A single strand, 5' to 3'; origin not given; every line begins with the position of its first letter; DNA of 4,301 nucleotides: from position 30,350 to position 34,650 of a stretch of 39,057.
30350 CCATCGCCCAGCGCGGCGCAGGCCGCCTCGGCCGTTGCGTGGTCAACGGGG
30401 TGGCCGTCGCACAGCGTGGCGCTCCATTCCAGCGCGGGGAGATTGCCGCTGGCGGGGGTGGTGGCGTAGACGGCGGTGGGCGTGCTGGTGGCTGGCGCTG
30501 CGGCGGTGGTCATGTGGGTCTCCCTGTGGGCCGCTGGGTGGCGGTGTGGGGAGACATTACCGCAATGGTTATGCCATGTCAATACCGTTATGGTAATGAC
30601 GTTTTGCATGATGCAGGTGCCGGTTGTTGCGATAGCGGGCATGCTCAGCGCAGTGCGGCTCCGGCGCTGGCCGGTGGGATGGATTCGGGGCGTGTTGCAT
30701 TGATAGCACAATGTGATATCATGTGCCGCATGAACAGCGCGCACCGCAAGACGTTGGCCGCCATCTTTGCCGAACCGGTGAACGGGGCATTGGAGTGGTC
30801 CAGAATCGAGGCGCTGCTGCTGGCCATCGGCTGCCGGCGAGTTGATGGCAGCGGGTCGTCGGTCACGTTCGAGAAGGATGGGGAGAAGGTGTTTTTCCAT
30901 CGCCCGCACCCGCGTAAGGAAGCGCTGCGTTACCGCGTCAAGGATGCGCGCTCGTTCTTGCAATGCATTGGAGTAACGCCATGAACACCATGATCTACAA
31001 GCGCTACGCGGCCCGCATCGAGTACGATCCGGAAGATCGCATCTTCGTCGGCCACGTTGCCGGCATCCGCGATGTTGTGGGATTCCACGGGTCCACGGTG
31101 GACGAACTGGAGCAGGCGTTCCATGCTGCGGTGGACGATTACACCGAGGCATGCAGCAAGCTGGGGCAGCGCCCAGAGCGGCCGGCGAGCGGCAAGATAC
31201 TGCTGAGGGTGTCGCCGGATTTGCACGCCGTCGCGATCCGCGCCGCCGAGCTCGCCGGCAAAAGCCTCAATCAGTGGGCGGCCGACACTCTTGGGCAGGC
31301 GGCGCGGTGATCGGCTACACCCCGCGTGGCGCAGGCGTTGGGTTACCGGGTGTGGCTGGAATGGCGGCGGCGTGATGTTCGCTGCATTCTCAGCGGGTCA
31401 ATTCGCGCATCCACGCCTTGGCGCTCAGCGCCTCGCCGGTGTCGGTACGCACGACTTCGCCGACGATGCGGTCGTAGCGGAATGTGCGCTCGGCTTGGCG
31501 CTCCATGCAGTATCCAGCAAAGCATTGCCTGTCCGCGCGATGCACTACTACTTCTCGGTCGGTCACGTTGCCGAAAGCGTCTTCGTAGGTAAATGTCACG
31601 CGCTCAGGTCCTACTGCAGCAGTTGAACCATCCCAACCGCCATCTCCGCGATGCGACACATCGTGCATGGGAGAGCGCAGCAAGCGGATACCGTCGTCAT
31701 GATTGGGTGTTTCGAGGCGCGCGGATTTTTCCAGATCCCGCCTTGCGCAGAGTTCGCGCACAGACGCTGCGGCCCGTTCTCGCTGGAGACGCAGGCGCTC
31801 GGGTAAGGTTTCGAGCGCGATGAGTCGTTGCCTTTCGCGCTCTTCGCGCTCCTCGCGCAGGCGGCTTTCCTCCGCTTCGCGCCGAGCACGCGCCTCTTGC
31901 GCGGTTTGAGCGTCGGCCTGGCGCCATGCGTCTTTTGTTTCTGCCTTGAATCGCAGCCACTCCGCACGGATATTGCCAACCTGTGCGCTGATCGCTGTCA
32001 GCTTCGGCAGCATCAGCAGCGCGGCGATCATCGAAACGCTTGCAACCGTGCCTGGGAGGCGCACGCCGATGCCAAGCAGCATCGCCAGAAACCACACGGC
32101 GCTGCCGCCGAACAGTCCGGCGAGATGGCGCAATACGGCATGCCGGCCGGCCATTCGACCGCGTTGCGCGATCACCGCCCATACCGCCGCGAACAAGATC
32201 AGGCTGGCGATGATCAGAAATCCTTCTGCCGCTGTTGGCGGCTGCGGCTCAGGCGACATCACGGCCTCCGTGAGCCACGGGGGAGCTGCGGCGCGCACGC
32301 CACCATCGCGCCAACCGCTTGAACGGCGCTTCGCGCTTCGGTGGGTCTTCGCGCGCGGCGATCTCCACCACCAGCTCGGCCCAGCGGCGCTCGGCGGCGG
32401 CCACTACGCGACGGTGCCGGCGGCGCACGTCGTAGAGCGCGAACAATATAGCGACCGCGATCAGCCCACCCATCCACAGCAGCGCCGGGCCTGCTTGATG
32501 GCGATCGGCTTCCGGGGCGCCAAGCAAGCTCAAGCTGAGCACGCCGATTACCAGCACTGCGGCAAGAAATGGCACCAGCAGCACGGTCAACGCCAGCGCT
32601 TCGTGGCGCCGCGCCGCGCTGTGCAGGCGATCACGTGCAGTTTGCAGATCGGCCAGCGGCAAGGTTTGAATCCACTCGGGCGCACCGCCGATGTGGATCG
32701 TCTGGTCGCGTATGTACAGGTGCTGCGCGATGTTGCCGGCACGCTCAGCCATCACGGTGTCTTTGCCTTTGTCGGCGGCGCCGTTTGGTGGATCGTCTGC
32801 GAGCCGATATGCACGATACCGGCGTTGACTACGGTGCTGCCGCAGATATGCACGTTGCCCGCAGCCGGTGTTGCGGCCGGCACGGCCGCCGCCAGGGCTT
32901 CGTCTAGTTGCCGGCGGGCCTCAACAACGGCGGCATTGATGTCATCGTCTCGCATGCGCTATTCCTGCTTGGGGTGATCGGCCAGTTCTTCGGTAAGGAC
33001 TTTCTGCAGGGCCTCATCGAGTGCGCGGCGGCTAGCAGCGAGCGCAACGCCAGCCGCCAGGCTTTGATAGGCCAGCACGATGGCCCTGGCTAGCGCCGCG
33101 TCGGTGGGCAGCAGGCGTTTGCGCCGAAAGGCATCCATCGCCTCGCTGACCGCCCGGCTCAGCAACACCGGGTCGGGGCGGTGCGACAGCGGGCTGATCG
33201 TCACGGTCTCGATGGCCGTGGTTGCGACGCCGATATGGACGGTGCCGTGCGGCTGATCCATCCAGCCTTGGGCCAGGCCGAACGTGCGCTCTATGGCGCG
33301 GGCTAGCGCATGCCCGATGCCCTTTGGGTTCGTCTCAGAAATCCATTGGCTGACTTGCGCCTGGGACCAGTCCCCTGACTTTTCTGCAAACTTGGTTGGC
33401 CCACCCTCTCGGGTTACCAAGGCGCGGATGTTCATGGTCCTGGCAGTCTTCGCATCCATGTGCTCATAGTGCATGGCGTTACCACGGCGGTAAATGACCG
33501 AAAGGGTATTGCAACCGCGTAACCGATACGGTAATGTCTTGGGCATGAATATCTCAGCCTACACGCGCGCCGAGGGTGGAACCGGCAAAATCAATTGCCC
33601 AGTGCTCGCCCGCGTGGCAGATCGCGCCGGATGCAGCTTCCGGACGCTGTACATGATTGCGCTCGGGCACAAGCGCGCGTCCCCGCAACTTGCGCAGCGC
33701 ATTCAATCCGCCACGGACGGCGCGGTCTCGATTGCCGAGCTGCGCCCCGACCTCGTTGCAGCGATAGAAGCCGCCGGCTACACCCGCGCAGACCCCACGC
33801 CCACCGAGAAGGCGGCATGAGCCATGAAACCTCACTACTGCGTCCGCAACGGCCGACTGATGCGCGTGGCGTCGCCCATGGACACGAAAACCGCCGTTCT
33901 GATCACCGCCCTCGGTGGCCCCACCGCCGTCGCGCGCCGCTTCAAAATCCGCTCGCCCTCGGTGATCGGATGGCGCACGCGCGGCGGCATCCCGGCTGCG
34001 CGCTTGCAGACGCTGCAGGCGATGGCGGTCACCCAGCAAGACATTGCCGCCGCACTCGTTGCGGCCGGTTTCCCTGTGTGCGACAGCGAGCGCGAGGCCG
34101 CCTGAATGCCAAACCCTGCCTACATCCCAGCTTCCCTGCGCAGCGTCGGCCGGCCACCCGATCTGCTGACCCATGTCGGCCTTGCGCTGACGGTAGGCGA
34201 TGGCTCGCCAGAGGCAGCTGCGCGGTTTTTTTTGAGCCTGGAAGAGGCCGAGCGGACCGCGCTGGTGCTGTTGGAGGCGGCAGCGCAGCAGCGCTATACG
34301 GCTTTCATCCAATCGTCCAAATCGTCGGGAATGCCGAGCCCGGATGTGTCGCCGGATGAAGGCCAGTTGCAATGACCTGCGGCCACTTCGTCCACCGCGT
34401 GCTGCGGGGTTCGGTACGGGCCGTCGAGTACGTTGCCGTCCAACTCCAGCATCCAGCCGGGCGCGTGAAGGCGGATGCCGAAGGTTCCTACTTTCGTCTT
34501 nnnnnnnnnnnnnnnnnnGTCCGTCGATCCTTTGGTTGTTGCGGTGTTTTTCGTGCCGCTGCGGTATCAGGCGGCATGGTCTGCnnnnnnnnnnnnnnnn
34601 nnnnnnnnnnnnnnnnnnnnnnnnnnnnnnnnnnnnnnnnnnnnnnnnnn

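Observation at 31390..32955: Three unrecognised genes welded to the repressor gene in the rex-like slot: candidate undescribed prophage-expressed defence/exclusion system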

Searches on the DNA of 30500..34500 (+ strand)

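Call 10: search_dna_similar(query=window:30500-34500:+, collection=phages, mode=near, max_rows=30)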
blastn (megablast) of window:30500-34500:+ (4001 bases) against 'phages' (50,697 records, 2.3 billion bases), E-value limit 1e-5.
No match.

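Call 105: search_dna_similar(query=L025:3165-3722:+, collection=ecoli_genomes, mode=distant, max_rows=8)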
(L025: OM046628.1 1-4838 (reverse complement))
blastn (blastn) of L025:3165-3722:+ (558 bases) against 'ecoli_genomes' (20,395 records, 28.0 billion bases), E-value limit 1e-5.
No match.

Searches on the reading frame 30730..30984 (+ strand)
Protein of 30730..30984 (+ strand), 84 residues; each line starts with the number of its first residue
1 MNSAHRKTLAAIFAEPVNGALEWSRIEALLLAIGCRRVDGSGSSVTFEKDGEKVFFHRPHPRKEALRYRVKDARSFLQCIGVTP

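Call 7: search_protein_families(library=pfam, proteins=[window:30730-30984:+], max_evalue=1)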
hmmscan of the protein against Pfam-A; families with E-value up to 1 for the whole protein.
window:30730-30984:+ (84 aa): 2 families
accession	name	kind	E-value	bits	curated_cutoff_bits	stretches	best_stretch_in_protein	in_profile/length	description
PF07927.17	HicA_toxin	-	8e-10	39.1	27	1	23-71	1-50/58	HicA toxin of bacterial toxin-antitoxin,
PF14781.12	BBS2_N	-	0.081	13.3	26.3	1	36-68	3-35/107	Ciliary BBSome complex subunit 2, N-terminal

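Call 8: search_protein_families(library=padloc, proteins=[window:30730-30984:+], max_evalue=1)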
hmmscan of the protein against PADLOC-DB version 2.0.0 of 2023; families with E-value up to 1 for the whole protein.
window:30730-30984:+ (84 aa): 0 families

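Call 9: search_protein_families(library=phrogs, proteins=[window:30730-30984:+], max_evalue=1)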
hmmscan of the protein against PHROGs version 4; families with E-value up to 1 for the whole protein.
window:30730-30984:+ (84 aa): 2 families
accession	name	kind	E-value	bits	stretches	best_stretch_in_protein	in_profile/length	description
phrog_8887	-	moron, auxiliary metabolic gene and host takeover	1.2e-21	77.2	1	3-84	2-85/85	toxin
phrog_34280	-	unknown function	0.11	13.6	1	36-75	33-70/70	-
